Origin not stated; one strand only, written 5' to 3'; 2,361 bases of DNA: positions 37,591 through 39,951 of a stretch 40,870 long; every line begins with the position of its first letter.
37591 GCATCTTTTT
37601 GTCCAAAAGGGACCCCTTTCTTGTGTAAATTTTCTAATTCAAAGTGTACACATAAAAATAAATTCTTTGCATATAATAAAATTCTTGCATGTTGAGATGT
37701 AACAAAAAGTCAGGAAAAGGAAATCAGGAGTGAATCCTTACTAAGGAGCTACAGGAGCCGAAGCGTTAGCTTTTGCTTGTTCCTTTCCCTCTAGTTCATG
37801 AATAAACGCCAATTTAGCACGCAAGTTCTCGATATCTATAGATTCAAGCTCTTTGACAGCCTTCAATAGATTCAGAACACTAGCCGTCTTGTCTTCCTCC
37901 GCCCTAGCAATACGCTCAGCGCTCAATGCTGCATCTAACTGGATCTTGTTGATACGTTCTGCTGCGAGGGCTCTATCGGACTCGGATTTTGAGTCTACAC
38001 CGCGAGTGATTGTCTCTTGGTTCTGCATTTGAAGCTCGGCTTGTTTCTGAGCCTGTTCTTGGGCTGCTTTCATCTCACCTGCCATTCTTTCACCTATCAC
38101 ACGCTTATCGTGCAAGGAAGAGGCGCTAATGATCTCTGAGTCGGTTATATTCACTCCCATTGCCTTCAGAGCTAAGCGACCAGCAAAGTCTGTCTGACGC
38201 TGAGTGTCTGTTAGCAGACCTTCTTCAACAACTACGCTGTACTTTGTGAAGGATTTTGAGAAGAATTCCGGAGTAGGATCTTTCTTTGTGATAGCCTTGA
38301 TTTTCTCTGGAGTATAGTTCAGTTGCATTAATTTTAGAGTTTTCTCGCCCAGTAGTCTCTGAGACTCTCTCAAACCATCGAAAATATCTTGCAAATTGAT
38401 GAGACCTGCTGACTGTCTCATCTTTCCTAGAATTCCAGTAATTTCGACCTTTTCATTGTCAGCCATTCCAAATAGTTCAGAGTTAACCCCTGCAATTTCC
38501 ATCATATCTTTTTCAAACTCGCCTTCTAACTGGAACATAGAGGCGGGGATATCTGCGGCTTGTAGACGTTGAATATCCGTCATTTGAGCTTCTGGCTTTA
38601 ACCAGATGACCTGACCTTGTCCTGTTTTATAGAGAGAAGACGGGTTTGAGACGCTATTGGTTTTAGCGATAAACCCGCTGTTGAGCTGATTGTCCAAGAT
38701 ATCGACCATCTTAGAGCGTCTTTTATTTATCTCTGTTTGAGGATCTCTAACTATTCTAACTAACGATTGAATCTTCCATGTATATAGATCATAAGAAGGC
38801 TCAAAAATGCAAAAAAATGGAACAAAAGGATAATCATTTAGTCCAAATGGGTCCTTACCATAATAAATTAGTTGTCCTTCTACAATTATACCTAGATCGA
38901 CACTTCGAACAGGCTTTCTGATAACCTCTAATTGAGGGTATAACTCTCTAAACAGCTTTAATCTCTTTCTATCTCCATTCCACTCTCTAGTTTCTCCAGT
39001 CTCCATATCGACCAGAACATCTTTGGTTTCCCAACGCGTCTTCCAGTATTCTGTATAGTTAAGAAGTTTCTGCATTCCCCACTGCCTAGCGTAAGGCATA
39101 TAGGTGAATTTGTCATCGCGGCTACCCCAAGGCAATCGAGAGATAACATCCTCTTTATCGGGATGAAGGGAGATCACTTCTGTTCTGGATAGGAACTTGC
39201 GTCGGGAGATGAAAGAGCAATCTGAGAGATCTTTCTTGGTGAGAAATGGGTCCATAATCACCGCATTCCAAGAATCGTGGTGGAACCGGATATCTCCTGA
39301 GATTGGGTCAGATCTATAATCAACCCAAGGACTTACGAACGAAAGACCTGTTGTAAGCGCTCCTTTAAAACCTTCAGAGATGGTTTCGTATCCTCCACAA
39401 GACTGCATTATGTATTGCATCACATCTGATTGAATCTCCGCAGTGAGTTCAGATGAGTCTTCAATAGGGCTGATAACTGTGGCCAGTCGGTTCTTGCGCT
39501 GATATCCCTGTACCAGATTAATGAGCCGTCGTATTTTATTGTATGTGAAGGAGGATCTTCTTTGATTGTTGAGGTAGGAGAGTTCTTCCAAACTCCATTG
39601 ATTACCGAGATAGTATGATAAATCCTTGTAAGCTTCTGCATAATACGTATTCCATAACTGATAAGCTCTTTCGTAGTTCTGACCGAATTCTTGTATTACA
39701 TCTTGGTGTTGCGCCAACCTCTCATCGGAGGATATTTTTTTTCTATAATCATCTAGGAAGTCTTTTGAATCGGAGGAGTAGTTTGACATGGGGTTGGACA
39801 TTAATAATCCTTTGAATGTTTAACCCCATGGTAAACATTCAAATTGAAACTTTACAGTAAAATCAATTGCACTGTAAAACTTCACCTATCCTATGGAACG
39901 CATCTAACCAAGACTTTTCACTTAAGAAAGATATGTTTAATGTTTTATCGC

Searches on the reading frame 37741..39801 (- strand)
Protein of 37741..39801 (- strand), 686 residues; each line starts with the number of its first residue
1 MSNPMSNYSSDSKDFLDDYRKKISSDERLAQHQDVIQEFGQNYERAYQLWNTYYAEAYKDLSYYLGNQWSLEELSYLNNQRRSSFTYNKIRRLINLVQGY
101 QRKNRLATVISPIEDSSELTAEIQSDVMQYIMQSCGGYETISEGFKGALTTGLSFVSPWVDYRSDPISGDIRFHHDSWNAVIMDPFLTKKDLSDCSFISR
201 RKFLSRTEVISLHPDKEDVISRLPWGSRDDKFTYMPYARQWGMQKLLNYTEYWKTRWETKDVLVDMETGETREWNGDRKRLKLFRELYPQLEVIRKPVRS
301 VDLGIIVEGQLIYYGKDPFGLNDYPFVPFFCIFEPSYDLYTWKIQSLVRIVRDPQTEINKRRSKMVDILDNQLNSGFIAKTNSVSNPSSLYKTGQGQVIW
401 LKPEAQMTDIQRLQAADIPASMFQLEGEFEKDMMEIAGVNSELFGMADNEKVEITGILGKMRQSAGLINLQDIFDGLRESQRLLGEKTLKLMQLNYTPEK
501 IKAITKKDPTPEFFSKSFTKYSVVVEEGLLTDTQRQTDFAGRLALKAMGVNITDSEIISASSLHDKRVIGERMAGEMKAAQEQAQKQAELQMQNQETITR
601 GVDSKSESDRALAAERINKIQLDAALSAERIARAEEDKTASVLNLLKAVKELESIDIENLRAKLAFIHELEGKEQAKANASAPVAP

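Call 57: search_protein_families(library=phrogs, proteins=[window:37741-39801:-], max_evalue=0.001)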
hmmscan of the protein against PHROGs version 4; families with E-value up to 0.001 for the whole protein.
window:37741-39801:- (686 aa): 3 families
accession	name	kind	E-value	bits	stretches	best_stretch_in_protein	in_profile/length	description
phrog_156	-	head and packaging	9.5e-81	273.1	1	32-669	8-651/681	portal protein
phrog_18470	-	head and packaging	3.4e-08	33.9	1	55-220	40-205/232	portal protein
phrog_32380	-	unknown function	0.00048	20.5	0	38-199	9-165/287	-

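Call 99: find_related_loci(query=A5, collection=viral_contigs, flank=10000)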
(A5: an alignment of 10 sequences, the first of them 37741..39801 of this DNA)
Query A5 (686 aa) in viral_contigs; peptide patterns used: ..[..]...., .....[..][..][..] (x = any residue, [..] = any of these).
175 stretches matched a pattern; 126 encode a relative of the query (tblastn E <= 1e-3); the best 80 are kept; 80 distinct loci.
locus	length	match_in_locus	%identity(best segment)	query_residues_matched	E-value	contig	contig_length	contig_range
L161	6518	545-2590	82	1-685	0e+0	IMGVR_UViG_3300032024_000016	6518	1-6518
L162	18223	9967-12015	77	1-685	0e+0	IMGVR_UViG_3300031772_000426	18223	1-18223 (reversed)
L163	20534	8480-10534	78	1-683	0e+0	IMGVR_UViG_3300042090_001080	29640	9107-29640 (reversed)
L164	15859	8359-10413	78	1-683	0e+0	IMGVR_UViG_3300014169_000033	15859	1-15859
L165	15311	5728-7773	76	1-680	0e+0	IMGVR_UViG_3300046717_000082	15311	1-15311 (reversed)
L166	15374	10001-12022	77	1-674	0e+0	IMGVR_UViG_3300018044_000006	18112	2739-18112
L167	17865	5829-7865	74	1-679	0e+0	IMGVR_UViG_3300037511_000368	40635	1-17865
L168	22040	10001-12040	75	1-678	0e+0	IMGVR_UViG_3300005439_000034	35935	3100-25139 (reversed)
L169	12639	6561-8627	74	1-686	0e+0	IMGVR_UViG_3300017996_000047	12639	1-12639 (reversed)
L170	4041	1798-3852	73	1-683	0e+0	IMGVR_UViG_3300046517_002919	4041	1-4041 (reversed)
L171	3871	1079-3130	73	1-682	0e+0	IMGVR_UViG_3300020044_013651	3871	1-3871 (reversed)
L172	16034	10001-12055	72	1-682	0e+0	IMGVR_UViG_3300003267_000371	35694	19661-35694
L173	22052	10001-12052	71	1-682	0e+0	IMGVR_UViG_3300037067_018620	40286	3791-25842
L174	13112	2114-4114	72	1-672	0e+0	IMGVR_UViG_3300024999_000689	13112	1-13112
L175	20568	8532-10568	70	1-676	0e+0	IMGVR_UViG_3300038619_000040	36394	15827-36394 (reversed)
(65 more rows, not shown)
